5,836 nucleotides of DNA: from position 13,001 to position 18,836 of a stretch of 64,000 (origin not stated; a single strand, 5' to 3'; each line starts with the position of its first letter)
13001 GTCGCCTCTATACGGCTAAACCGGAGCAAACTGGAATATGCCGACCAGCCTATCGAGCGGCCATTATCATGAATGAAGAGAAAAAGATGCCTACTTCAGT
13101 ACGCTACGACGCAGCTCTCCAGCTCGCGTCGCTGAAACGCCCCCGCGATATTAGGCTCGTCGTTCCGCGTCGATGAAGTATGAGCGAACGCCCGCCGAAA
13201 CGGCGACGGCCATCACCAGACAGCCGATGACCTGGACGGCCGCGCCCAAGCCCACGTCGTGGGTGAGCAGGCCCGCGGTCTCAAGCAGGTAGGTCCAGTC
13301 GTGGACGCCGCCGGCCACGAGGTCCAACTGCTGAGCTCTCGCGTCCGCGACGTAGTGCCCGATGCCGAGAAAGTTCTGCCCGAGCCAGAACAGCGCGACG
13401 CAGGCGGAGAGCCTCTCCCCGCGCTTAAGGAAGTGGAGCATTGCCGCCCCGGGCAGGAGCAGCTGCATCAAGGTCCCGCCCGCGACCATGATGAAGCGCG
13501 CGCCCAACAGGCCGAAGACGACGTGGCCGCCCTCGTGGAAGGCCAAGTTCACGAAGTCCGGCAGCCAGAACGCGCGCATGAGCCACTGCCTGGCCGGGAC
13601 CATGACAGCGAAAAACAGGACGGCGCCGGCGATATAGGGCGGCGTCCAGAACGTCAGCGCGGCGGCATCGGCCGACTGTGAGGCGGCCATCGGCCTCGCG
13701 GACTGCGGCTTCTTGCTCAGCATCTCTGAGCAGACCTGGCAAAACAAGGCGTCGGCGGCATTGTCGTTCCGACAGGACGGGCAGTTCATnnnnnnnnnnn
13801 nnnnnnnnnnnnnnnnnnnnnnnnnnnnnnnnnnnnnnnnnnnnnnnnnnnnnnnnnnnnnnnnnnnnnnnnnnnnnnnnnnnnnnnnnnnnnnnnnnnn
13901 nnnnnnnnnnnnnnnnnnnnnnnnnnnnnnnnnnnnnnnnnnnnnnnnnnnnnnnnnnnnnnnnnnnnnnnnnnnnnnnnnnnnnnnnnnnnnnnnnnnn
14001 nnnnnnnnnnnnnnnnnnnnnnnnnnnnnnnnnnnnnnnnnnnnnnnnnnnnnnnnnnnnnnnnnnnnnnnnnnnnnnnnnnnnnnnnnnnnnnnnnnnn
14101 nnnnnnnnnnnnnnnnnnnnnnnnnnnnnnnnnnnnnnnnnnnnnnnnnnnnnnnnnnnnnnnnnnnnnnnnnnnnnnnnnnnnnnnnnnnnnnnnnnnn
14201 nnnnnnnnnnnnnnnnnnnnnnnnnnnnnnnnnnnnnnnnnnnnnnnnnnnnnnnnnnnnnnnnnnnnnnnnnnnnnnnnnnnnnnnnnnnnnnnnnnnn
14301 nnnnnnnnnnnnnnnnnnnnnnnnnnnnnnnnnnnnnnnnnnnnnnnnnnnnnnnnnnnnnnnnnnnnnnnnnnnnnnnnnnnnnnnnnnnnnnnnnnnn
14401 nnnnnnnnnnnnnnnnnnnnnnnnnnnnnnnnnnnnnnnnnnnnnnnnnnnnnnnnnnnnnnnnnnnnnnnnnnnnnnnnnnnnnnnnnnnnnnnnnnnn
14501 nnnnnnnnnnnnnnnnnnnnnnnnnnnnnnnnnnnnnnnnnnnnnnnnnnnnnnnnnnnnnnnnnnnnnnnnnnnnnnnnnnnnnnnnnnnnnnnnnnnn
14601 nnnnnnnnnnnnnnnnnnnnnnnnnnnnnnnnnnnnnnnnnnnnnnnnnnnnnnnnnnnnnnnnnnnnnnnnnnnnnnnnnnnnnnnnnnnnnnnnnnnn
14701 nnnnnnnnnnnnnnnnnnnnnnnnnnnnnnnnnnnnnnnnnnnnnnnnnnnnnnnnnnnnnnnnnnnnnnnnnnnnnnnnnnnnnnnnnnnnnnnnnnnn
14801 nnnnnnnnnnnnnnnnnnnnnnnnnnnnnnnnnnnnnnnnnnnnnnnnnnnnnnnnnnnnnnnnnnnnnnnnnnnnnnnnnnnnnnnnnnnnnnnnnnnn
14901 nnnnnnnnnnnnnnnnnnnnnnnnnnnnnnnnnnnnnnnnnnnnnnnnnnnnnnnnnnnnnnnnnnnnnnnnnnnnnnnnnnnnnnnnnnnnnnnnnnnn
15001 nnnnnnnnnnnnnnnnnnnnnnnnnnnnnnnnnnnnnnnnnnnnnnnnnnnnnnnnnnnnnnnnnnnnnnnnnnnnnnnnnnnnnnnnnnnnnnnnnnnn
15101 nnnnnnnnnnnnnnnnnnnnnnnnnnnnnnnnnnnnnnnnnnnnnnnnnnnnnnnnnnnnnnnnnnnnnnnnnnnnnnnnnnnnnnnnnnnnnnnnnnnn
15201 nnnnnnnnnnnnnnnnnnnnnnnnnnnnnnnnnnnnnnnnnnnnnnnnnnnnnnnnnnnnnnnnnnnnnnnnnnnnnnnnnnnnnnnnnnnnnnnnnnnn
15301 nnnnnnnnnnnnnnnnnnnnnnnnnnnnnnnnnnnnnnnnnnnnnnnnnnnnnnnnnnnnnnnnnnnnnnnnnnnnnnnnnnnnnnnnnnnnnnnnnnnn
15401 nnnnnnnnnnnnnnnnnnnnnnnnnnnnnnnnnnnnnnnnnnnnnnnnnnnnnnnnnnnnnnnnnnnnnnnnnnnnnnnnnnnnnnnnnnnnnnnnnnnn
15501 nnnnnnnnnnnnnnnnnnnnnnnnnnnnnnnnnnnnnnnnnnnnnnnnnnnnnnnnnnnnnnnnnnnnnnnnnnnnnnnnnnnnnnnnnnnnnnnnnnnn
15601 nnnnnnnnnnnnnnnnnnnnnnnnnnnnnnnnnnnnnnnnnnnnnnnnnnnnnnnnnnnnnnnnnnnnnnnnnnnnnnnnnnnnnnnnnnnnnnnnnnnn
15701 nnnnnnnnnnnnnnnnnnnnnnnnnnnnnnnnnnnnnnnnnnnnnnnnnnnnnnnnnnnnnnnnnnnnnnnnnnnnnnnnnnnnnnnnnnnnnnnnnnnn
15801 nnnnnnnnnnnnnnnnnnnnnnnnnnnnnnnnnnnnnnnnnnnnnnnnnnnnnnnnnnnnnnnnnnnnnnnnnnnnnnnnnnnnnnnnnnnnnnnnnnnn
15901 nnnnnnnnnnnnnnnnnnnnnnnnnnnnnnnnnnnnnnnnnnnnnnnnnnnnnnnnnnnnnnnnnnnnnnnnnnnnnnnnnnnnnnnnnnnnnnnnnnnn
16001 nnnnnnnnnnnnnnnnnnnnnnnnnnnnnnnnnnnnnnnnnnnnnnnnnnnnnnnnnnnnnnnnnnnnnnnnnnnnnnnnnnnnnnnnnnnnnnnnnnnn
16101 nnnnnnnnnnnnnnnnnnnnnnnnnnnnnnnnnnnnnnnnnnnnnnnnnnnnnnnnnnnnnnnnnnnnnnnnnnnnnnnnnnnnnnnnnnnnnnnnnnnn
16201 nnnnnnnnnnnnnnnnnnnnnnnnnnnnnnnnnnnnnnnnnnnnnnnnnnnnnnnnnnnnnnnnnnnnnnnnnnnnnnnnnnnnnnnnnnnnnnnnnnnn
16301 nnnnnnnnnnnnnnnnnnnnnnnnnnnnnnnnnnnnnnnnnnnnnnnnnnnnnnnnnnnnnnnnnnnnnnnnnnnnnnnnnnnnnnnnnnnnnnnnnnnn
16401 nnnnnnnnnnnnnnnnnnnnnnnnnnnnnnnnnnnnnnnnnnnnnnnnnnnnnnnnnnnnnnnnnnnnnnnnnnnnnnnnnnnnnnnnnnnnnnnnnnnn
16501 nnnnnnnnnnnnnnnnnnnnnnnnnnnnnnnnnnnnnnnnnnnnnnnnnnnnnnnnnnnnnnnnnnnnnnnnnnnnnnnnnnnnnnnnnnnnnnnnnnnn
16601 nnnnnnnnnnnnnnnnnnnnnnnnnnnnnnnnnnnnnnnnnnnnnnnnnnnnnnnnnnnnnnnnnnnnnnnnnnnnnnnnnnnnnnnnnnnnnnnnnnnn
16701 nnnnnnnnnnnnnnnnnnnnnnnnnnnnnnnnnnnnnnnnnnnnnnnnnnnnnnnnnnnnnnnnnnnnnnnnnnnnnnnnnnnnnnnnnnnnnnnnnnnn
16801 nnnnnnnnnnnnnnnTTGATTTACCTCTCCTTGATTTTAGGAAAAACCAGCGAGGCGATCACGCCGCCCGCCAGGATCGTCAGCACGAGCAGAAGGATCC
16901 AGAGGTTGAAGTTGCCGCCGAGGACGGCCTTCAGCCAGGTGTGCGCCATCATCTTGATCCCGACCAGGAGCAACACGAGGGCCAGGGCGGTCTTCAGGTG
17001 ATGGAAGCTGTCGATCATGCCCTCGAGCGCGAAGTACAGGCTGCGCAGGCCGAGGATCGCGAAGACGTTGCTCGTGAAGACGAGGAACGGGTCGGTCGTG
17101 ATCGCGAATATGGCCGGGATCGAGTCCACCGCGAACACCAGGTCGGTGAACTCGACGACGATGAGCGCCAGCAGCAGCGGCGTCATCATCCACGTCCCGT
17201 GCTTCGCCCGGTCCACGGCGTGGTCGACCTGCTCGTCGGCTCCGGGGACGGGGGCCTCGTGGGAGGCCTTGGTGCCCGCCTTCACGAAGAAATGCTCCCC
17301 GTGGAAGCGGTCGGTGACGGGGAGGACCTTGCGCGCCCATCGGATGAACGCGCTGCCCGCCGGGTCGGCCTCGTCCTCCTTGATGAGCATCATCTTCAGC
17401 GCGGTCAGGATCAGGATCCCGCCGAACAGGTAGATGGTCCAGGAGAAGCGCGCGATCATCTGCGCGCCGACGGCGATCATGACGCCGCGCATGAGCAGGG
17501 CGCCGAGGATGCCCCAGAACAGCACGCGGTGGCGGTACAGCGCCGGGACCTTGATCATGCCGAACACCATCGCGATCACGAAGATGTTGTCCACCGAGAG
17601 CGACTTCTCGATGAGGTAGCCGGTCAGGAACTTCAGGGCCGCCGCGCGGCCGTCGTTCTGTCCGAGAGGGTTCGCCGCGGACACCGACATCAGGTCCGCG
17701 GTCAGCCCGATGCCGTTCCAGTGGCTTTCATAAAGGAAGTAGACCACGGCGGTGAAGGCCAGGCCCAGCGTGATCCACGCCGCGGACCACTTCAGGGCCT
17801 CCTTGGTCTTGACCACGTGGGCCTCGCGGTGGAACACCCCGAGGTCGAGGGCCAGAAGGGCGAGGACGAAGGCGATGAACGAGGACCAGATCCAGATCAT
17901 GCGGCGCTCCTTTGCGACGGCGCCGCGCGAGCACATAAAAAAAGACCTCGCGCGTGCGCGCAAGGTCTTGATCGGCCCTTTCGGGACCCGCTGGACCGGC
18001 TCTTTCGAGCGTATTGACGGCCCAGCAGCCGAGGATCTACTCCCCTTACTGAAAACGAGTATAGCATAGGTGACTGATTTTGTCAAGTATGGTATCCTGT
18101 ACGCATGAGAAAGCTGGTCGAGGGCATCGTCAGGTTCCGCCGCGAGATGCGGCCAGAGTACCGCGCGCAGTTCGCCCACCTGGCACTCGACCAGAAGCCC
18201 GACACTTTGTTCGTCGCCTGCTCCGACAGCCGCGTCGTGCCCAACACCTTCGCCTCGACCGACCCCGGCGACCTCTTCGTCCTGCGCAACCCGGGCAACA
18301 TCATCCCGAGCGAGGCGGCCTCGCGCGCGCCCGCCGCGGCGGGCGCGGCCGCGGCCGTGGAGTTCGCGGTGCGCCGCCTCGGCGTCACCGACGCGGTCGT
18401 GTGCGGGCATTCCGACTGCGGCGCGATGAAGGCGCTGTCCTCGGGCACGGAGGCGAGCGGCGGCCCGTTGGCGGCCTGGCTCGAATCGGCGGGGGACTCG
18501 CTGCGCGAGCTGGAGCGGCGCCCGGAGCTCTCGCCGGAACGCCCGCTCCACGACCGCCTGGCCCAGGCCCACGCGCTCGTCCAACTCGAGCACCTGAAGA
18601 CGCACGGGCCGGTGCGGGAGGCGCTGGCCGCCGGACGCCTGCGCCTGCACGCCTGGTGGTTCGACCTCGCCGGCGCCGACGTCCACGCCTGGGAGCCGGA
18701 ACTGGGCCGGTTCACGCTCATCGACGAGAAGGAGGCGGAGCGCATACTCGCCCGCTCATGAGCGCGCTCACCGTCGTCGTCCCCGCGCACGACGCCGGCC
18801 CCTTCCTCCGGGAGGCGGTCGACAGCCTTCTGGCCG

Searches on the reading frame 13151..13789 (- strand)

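Call 73: search_protein_families(library=pfam, proteins=[window:13151-13789:-], max_evalue=0.0001)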
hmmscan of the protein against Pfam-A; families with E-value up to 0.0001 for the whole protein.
window:13151-13789:- (212 aa): 0 families

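Call 100: search_protein_families(library=pfam, proteins=[window:13151-13789:-], max_evalue=0.01)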
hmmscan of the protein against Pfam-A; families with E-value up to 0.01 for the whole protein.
window:13151-13789:- (212 aa): 1 family
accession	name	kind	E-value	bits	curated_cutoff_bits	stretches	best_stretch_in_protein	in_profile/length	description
PF12773.13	DZR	-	0.0032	18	27.3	1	3-25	1-23/45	Double zinc ribbon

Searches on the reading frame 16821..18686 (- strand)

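Call 73: search_protein_families(library=pfam, proteins=[window:16821-18686:-], max_evalue=0.0001)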
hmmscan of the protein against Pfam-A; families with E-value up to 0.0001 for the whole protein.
window:16821-18686:- (621 aa): 1 family
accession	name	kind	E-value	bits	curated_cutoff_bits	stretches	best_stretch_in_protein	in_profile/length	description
PF03741.22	TerC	-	1.6e-50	171.7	27.8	1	354-582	1-177/178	Integral membrane protein TerC family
